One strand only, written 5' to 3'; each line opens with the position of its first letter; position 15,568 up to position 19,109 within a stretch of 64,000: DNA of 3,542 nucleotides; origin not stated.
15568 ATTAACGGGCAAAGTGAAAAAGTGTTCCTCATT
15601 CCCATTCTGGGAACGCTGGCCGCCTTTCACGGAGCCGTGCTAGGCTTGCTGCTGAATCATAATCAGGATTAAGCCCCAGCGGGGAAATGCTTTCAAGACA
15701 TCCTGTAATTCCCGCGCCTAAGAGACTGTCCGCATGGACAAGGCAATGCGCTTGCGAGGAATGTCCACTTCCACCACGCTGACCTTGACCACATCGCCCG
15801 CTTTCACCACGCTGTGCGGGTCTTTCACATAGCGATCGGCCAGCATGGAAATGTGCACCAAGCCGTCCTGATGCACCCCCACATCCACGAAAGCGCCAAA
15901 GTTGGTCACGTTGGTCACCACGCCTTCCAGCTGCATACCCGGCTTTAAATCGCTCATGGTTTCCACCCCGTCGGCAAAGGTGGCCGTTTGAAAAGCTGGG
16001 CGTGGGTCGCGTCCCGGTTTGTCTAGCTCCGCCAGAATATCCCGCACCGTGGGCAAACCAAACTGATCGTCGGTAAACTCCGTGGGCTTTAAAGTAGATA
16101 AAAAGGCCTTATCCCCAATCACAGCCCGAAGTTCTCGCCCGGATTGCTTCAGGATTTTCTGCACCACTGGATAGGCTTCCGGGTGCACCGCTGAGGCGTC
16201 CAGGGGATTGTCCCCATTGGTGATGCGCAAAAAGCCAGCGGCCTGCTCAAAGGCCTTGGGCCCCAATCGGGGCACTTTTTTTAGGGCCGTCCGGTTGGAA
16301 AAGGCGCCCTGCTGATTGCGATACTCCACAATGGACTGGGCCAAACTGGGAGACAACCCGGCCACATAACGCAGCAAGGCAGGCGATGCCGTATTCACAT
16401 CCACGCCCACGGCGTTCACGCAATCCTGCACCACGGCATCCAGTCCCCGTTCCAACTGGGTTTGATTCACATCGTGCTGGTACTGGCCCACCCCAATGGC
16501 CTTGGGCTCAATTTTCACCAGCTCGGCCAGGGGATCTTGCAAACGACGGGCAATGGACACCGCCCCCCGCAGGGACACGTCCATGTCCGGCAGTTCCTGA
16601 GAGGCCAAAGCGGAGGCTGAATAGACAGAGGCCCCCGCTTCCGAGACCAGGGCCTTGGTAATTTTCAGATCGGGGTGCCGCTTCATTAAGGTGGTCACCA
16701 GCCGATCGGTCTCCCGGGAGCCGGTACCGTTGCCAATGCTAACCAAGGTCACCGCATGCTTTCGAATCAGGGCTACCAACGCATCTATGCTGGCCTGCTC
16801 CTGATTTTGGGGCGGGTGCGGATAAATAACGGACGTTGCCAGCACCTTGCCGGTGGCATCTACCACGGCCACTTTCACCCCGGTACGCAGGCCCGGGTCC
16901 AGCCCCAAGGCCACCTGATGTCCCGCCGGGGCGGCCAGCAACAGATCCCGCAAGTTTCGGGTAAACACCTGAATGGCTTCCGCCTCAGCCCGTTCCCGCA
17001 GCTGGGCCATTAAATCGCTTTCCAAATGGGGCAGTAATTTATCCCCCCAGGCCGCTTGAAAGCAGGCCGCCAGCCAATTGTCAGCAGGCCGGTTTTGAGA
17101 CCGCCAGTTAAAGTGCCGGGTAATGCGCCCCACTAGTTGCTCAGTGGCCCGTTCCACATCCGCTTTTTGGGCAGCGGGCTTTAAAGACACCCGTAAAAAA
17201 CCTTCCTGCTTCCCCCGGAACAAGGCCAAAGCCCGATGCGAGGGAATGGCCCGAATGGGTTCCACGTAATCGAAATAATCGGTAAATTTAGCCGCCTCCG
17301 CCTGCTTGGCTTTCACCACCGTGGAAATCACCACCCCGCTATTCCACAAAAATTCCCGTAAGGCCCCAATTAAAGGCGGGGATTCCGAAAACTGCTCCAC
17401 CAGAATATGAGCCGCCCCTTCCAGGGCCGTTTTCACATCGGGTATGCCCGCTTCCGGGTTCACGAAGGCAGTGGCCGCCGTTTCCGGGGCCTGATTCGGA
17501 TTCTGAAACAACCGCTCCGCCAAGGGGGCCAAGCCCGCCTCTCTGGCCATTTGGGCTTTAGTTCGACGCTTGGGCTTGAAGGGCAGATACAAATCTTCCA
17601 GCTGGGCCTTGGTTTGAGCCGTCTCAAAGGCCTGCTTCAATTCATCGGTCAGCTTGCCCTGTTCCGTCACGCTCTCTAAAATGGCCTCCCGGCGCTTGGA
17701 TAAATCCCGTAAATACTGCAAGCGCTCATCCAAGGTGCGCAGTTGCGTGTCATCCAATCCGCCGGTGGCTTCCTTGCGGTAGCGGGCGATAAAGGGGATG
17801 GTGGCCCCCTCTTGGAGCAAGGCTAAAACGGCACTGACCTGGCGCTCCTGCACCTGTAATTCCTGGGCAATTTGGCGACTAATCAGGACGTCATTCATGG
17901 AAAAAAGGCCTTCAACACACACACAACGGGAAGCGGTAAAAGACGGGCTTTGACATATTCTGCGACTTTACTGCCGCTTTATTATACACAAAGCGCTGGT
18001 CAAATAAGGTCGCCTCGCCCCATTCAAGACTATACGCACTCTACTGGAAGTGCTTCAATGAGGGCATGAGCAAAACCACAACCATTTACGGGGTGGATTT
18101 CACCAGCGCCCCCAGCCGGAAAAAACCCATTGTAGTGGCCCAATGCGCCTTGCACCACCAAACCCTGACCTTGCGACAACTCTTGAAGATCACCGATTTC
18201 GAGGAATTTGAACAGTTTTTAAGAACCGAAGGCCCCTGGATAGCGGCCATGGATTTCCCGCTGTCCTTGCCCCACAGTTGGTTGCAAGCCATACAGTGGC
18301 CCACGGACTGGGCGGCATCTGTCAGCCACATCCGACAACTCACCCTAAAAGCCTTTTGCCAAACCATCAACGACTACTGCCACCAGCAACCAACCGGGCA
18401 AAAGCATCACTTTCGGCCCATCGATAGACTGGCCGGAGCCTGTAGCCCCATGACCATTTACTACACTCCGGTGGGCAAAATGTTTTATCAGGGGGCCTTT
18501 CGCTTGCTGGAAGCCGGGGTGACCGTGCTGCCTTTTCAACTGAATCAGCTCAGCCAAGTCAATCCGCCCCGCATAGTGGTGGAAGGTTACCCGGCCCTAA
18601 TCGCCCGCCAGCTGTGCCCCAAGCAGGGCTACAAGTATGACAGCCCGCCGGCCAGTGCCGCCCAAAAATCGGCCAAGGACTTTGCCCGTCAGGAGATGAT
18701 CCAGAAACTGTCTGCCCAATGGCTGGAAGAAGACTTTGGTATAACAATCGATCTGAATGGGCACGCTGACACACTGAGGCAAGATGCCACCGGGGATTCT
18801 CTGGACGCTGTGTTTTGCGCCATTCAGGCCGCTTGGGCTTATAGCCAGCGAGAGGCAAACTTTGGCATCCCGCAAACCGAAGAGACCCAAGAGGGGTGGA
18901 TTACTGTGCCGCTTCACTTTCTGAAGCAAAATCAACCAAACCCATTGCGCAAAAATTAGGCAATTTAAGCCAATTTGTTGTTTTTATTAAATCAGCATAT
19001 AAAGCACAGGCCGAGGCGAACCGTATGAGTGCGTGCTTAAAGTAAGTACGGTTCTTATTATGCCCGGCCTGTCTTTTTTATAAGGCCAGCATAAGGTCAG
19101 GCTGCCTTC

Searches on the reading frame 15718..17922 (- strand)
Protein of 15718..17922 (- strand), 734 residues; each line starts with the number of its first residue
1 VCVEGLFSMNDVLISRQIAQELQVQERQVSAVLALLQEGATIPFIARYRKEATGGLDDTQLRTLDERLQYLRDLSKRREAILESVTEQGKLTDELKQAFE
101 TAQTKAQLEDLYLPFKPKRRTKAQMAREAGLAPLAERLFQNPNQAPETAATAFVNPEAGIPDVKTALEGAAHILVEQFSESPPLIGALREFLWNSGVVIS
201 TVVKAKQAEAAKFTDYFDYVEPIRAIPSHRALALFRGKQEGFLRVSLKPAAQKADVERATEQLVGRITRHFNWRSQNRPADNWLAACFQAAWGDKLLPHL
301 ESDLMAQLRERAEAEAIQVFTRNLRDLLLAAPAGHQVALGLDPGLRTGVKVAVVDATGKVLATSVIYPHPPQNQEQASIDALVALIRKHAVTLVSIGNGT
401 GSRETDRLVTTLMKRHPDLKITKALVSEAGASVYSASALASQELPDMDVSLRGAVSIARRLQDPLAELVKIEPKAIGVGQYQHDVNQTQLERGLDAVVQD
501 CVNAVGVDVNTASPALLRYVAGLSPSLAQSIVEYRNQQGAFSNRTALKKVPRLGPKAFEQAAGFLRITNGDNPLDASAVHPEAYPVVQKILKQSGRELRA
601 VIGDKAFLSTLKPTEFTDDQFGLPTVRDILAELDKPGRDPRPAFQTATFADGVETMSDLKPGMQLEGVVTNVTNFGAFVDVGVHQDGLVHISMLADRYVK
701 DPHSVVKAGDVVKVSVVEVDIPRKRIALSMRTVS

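Call 29: search_protein_families(library=pfam, proteins=[window:15718-17922:-], max_evalue=0.001)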
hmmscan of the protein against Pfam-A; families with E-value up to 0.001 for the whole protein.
window:15718-17922:- (734 aa): 10 families
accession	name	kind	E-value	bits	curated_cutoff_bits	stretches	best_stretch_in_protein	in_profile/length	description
PF22706.1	Tex_central_region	-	4.5e-64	216.2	27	1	141-320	1-178/178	Tex central region-like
PF16921.10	Tex_YqgF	-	1.9e-51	174.2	27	1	337-462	2-126/126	Tex protein YqgF-like domain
PF09371.15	Tex_N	-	1.6e-31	108.3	32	1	14-85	3-74/75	Tex-like protein N-terminal domain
PF12836.13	HHH_3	-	1.5e-28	99.1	27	1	502-566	1-65/65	Helix-hairpin-helix motif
PF17674.7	HHH_9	-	3e-24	86.1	23.1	1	572-641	1-70/70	HHH domain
PF00575.29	S1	-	4.1e-20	72.4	22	1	660-731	3-74/74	S1 RNA binding domain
PF14635.12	HHH_7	-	4.3e-09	37.1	27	1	479-567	9-103/104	Helix-hairpin-helix motif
PF23459.1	S1_RRP5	-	3.1e-06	28.1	27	1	659-729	1-71/72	RRP5 S1 domain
PF14639.11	YqgF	-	6.3e-06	26.5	35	1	353-469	25-147/150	Holliday-junction resolvase-like of SPT6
PF03934.19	T2SSK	-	1.4e-05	25.7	24.2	1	507-555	1-49/63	Type II secretion system (T2SS), protein K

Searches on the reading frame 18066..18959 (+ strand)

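Call 29: search_protein_families(library=pfam, proteins=[window:18066-18959:+], max_evalue=0.001)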
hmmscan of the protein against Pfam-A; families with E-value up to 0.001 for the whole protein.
window:18066-18959:+ (297 aa): 1 family
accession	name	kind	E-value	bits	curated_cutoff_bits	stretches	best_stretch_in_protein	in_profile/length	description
PF04250.19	DUF429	-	3e-06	27.5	23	1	9-258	1-200/214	Protein of unknown function (DUF429)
